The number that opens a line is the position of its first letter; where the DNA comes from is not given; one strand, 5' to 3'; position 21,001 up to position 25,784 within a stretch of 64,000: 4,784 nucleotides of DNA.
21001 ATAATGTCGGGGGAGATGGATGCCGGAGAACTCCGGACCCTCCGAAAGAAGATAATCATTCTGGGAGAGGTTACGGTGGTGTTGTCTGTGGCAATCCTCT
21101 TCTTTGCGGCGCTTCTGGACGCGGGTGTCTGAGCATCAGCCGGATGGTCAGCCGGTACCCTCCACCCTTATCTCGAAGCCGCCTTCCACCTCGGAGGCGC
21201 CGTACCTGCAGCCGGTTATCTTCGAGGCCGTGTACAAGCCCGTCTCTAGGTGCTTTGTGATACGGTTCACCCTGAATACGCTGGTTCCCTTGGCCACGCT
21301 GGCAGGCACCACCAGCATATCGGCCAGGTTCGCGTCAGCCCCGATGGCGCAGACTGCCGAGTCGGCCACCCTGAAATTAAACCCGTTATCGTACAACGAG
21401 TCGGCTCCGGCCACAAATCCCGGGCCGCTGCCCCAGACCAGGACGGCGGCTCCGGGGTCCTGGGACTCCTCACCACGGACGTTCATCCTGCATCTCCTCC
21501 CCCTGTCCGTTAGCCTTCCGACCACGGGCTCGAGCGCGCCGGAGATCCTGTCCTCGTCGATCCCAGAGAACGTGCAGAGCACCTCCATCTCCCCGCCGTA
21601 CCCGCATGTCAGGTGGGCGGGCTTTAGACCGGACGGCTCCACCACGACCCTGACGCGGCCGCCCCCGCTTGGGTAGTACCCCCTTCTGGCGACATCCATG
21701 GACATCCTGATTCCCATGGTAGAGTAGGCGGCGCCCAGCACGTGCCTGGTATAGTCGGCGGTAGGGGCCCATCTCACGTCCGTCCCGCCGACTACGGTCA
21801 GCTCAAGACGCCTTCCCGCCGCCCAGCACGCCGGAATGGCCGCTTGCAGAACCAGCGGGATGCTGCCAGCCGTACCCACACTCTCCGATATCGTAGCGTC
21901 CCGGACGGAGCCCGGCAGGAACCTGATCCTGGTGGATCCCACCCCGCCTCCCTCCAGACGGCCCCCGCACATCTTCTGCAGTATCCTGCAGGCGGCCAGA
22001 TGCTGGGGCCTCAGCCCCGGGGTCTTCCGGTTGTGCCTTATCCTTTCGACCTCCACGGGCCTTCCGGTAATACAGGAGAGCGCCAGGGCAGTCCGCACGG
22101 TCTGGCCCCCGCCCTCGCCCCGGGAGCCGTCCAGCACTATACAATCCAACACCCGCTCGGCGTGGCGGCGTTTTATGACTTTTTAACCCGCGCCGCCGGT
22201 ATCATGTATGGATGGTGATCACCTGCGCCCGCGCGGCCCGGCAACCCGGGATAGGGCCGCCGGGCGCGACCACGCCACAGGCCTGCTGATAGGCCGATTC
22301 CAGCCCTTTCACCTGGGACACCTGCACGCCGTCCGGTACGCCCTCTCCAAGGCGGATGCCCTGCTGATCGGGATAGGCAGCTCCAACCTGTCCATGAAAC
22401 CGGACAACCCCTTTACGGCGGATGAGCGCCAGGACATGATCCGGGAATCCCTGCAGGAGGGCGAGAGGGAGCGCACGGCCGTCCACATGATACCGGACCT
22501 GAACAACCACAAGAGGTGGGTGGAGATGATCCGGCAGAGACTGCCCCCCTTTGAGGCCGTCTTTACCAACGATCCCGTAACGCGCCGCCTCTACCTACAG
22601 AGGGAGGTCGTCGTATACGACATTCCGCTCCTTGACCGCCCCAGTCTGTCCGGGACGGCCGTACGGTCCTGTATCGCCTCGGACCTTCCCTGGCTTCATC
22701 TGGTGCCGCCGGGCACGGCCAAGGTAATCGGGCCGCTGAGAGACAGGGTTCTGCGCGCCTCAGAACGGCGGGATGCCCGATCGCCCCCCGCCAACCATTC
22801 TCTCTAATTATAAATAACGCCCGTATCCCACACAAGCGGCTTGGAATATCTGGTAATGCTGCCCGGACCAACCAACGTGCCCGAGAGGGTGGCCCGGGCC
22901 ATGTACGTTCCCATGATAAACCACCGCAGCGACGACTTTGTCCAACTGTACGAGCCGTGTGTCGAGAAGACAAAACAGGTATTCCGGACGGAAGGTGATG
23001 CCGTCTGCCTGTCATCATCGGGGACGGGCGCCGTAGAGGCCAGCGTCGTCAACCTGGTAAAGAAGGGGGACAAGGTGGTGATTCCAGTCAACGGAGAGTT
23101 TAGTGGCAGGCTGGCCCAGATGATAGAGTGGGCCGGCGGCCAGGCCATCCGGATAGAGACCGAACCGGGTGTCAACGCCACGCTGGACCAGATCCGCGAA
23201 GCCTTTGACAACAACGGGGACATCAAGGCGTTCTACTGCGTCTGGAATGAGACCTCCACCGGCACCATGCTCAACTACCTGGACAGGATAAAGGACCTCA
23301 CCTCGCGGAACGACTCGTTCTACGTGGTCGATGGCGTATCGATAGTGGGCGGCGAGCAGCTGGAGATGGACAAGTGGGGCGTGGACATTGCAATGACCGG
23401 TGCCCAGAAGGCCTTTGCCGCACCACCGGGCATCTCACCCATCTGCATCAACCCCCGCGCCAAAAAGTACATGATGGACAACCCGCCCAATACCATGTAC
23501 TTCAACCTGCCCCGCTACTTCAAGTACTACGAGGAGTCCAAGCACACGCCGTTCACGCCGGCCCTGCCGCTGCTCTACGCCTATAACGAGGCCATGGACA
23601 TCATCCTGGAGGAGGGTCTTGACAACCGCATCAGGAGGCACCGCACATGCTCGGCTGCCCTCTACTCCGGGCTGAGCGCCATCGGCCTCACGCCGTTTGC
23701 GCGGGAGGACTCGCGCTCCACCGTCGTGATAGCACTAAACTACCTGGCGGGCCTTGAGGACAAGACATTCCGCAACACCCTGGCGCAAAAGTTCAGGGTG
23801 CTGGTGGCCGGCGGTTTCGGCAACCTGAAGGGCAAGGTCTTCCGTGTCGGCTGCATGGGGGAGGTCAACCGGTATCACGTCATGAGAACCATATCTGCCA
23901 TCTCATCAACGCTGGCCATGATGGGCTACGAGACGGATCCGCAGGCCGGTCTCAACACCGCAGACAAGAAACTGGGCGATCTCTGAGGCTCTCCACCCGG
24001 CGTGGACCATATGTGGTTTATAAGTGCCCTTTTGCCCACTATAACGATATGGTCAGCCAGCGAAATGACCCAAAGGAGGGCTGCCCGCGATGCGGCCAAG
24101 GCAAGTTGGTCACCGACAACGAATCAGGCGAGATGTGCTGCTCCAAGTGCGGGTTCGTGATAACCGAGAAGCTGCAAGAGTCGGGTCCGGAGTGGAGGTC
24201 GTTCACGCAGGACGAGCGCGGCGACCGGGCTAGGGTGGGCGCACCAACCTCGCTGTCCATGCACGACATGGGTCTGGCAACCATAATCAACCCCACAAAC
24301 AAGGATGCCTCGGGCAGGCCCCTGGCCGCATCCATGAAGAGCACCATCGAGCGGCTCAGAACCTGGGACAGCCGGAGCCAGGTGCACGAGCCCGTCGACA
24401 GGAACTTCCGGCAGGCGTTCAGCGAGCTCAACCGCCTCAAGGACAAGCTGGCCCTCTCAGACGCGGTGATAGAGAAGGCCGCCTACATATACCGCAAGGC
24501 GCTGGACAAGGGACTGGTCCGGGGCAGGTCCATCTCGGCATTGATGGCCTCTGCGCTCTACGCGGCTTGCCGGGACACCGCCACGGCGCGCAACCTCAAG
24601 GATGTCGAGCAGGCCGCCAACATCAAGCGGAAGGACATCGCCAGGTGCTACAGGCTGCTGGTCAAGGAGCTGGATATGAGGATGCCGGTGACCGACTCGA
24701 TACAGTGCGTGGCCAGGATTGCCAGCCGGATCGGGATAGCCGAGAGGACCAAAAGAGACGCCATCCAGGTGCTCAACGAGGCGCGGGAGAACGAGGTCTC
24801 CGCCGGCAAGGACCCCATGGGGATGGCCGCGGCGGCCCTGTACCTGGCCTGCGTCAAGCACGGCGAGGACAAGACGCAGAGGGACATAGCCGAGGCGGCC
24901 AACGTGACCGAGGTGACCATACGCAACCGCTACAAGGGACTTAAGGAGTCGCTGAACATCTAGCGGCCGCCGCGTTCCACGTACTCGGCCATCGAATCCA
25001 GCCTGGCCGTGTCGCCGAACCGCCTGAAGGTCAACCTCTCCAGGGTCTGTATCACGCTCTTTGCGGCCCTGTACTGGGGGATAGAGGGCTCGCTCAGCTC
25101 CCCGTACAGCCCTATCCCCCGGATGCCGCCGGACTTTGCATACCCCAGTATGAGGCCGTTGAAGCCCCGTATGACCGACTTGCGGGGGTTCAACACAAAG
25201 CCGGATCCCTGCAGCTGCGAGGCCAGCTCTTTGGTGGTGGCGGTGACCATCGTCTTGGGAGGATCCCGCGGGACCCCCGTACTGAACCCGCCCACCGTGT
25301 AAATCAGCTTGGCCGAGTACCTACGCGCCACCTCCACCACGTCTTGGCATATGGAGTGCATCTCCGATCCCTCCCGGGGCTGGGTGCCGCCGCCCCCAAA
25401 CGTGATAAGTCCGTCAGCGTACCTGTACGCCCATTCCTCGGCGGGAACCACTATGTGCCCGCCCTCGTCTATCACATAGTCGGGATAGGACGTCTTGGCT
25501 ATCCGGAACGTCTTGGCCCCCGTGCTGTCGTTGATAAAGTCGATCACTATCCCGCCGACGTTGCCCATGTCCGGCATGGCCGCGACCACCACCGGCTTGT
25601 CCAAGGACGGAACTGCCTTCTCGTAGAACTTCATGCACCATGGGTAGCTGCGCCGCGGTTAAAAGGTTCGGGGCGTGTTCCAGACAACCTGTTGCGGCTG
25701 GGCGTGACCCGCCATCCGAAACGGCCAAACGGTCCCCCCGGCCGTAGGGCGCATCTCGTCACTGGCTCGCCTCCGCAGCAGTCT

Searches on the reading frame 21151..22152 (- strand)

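Call 11: search_protein_families(library=pfam, proteins=[window:21151-22152:-], max_evalue=0.001)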
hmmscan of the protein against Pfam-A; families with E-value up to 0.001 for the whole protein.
window:21151-22152:- (334 aa): 1 family
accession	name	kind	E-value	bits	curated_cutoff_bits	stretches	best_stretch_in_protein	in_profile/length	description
PF01137.26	RTC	-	1.5e-69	234.1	27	1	12-317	2-219/221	RNA 3'-terminal phosphate cyclase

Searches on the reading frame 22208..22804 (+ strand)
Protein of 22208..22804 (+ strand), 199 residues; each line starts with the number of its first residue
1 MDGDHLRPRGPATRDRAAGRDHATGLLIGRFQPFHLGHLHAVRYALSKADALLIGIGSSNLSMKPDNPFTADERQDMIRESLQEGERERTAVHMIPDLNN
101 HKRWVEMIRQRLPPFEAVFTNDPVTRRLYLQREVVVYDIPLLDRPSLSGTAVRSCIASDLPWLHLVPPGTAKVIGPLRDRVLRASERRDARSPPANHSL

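Call 11: search_protein_families(library=pfam, proteins=[window:22208-22804:+], max_evalue=0.001)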
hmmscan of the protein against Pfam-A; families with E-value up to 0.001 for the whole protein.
window:22208-22804:+ (199 aa): 1 family
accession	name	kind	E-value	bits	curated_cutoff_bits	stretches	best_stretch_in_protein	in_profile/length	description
PF01467.32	CTP_transf_like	-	1.1e-12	48.7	21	1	27-86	2-62/133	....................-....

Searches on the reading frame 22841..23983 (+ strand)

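Call 11: search_protein_families(library=pfam, proteins=[window:22841-23983:+], max_evalue=0.001)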
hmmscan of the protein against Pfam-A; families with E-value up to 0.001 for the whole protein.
window:22841-23983:+ (381 aa): 2 families
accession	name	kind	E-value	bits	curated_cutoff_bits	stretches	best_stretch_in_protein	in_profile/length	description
PF00266.25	Aminotran_5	-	1.1e-24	87.6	21.5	1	25-322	33-335/371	Aminotransferase class-V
PF01053.26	Cys_Met_Meta_PP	-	4.2e-05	22.7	27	1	51-190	66-198/381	Cys/Met metabolism PLP-dependent enzyme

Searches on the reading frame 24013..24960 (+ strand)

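Call 11: search_protein_families(library=pfam, proteins=[window:24013-24960:+], max_evalue=0.001)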
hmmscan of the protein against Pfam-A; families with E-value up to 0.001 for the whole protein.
window:24013-24960:+ (316 aa): 2 families
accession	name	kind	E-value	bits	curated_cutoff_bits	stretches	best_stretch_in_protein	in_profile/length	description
PF00382.24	TFIIB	-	2.3e-39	133.7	23.6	2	224-312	3-91/92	Transcription factor TFIIB repeat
PF08271.17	Zn_Ribbon_TF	-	9.8e-11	41.5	29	1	24-64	3-43/43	TFIIB zinc-binding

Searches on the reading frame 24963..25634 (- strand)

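Call 11: search_protein_families(library=pfam, proteins=[window:24963-25634:-], max_evalue=0.001)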
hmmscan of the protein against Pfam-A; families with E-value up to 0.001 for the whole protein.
window:24963-25634:- (224 aa): 1 family
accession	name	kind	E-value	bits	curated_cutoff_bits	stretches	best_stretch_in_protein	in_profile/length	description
PF09754.15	PAC2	-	5.6e-23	82.3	25.8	1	17-221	2-209/215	PAC2 family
